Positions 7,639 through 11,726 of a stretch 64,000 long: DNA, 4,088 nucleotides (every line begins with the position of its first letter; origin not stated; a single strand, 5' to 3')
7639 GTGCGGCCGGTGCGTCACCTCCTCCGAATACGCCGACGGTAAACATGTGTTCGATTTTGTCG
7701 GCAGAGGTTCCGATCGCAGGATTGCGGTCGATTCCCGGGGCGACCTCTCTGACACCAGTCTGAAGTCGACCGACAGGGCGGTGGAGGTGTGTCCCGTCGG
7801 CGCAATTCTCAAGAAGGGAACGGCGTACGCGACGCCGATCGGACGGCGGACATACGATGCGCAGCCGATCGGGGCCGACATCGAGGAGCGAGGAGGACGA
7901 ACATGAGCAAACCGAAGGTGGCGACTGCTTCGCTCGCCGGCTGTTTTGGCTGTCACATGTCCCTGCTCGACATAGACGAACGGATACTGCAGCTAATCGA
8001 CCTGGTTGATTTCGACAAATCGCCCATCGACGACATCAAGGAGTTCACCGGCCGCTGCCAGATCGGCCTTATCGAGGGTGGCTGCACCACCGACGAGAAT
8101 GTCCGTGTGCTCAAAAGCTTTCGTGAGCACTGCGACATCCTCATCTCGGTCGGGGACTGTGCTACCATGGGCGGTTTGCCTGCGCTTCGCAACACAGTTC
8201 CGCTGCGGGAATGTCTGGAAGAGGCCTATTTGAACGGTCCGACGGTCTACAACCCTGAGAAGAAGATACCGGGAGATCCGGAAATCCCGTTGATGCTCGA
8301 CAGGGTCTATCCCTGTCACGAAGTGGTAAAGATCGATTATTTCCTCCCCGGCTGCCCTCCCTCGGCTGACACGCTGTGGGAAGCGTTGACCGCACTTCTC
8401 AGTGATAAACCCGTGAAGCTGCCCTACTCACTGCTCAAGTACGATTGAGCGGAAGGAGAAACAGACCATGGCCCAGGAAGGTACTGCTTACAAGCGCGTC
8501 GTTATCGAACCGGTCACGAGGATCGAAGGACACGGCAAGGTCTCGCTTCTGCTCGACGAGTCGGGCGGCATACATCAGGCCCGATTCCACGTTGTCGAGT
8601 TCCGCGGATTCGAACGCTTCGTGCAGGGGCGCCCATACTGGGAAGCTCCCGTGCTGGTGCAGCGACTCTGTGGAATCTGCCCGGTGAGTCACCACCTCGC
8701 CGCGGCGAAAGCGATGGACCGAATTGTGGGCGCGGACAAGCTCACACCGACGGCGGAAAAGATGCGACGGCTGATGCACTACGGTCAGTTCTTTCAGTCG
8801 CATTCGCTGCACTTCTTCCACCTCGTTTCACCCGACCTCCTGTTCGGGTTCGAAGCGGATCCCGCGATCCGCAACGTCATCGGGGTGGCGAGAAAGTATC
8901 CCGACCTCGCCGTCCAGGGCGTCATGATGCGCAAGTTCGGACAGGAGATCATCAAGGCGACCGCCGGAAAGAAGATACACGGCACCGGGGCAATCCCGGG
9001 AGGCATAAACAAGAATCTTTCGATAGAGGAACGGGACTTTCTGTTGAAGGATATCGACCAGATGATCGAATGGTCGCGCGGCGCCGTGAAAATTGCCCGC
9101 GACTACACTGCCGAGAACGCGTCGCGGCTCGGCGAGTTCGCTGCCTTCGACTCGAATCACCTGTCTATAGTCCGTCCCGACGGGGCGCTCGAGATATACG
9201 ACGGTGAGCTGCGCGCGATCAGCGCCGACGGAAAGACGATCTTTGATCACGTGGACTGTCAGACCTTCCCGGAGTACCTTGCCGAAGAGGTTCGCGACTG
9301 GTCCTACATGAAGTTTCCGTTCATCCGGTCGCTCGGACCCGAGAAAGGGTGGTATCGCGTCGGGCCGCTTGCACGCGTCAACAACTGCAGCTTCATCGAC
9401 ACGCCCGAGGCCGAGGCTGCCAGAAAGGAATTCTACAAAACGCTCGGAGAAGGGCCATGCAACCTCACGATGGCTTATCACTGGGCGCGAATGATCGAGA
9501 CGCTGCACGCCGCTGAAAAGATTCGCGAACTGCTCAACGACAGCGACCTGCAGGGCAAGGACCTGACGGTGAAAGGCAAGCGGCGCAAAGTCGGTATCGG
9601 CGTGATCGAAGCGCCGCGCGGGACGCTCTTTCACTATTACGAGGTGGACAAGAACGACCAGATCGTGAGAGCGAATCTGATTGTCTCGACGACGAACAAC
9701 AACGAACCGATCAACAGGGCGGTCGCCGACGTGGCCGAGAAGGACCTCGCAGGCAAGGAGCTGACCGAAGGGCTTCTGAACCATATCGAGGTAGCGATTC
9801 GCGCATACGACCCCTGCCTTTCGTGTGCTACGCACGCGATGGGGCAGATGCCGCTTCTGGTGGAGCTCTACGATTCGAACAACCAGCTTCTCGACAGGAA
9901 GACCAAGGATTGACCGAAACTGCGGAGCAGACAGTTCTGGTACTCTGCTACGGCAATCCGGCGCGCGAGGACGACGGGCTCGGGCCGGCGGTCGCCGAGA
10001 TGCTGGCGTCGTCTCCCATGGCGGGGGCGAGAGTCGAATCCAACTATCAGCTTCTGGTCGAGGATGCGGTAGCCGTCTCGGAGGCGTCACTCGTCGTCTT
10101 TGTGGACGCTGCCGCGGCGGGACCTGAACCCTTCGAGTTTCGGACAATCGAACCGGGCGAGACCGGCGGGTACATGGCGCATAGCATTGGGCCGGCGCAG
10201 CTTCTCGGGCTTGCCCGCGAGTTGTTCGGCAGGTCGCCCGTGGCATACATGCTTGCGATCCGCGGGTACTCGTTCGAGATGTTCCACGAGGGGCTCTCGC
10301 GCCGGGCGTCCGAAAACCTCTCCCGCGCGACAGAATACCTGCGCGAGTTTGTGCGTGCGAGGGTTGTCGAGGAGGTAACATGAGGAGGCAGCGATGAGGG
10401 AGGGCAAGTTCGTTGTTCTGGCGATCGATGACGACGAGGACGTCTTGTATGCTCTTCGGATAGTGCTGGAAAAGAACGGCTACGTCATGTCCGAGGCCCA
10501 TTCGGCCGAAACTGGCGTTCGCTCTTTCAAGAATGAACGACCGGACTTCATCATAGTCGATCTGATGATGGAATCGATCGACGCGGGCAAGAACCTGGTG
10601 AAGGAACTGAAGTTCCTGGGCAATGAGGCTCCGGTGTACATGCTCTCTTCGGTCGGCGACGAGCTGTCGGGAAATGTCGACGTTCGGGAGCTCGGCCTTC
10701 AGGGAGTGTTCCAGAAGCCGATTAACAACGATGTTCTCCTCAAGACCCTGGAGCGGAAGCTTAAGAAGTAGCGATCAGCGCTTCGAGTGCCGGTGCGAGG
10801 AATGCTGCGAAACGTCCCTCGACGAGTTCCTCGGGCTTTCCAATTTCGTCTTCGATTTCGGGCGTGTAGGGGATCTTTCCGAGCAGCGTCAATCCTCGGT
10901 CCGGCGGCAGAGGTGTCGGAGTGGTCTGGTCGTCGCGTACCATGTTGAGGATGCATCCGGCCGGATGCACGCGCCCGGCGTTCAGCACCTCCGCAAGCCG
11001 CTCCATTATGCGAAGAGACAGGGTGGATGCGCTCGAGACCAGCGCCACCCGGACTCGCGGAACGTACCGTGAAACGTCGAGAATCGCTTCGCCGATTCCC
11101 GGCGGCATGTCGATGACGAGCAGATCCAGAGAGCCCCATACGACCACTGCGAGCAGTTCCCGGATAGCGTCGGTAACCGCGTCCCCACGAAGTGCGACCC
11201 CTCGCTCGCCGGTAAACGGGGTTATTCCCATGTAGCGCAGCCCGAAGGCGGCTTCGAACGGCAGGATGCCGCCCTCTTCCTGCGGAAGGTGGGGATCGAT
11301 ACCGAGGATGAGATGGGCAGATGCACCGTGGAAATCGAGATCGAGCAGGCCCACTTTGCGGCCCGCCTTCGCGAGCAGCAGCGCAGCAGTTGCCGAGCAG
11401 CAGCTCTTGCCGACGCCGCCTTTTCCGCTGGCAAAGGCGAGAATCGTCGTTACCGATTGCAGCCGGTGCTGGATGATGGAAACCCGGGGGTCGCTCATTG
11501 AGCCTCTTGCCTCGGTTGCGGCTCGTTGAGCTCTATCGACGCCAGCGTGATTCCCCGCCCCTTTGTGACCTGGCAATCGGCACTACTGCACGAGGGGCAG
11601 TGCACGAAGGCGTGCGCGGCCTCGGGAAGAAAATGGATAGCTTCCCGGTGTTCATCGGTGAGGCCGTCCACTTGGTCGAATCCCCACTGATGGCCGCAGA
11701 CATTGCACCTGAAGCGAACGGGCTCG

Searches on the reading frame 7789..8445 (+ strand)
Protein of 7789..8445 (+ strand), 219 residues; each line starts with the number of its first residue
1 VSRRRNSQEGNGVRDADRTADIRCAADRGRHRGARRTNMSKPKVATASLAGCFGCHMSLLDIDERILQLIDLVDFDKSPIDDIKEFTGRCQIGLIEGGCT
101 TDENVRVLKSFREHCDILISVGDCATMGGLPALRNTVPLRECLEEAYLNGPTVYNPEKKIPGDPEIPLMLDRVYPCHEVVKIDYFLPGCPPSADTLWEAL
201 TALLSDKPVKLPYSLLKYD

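Call 8: search_protein_families(library=pfam, proteins=[window:7789-8445:+], max_evalue=0.001)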
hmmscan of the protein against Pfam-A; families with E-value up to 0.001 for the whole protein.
window:7789-8445:+ (219 aa): 1 family
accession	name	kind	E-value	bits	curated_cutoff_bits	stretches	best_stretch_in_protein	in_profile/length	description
PF01058.29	Oxidored_q6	-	1.4e-26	93.2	27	1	52-203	1-128/128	NADH ubiquinone oxidoreductase, 20 Kd subunit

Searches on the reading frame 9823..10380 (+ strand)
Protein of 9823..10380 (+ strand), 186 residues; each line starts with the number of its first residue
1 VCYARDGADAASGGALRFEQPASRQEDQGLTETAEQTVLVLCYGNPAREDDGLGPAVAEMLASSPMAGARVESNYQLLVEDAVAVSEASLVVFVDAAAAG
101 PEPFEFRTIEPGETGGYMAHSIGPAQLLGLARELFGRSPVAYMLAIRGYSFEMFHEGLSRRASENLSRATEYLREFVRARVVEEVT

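Call 8: search_protein_families(library=pfam, proteins=[window:9823-10380:+], max_evalue=0.001)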
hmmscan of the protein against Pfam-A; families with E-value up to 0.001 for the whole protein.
window:9823-10380:+ (186 aa): 0 families

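Call 49: search_protein_families(library=pfam, proteins=[window:9910-10380:+], max_evalue=0.01)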
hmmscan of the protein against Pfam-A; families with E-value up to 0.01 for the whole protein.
window:9910-10380:+ (157 aa): 0 families
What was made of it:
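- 9910..10383 (+): HoxW-type hydrogenase maturation protease. Pfam gave nothing (call 49).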

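Call 63: search_protein_families(library=ncbifam, proteins=[window:9910-10380:+], max_evalue=0.01)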
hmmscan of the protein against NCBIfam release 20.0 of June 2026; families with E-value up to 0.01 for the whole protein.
window:9910-10380:+ (157 aa): 3 families
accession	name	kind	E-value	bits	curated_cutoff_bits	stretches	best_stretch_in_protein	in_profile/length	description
TIGR00072.1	hydrog_prot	superfamily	7.4e-21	74.7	47.45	1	10-146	1-143/145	hydrogenase maturation protease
TIGR00142.1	hycI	equivalog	0.0015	18.4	119.1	1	10-89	2-84/146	hydrogenase maturation peptidase HycI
TIGR00130.1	frhD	equivalog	0.0097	16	134.95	0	7-39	3-32/153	coenzyme F420-reducing hydrogenase, FrhD protein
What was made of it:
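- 9910..10383 (+): TIGR00072 at 74.7 bits against a cut-off of 47.45 (call 63).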

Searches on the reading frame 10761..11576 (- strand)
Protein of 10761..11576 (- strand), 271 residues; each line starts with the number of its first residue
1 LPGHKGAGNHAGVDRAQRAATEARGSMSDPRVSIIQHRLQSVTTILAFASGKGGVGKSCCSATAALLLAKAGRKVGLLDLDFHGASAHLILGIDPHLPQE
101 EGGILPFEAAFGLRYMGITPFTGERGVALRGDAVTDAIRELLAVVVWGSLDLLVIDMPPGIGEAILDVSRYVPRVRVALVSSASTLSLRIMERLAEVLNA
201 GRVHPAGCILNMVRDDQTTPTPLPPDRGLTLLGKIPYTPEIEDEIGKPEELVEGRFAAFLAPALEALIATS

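Call 49: search_protein_families(library=pfam, proteins=[window:10761-11576:-], max_evalue=0.01)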
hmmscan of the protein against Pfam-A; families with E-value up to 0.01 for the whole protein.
window:10761-11576:- (271 aa): 6 families
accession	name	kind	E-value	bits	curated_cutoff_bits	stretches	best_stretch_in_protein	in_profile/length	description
PF10609.15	ParA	-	1.5e-39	136.4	27.1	1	42-213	2-175/246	NUBPL iron-transfer P-loop NTPase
PF01656.29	CbiA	-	5.1e-13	49.5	25.4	1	46-243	1-117/125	CobQ/CobB/MinD/ParA nucleotide binding domain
PF02374.21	ArsA_ATPase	-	9.9e-07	28.7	24.3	1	48-81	5-38/305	Anion-transporting ATPase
PF13614.12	AAA_31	-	2.8e-06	27.8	27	1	44-85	2-43/177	AAA domain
PF09140.17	MipZ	-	0.00017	21.5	20.7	1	46-92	3-49/262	ATPase MipZ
PF00142.24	Fer4_NifH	-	0.0022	17.9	25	0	51-91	7-47/271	4Fe-4S iron sulfur cluster binding proteins, NifH/frxC family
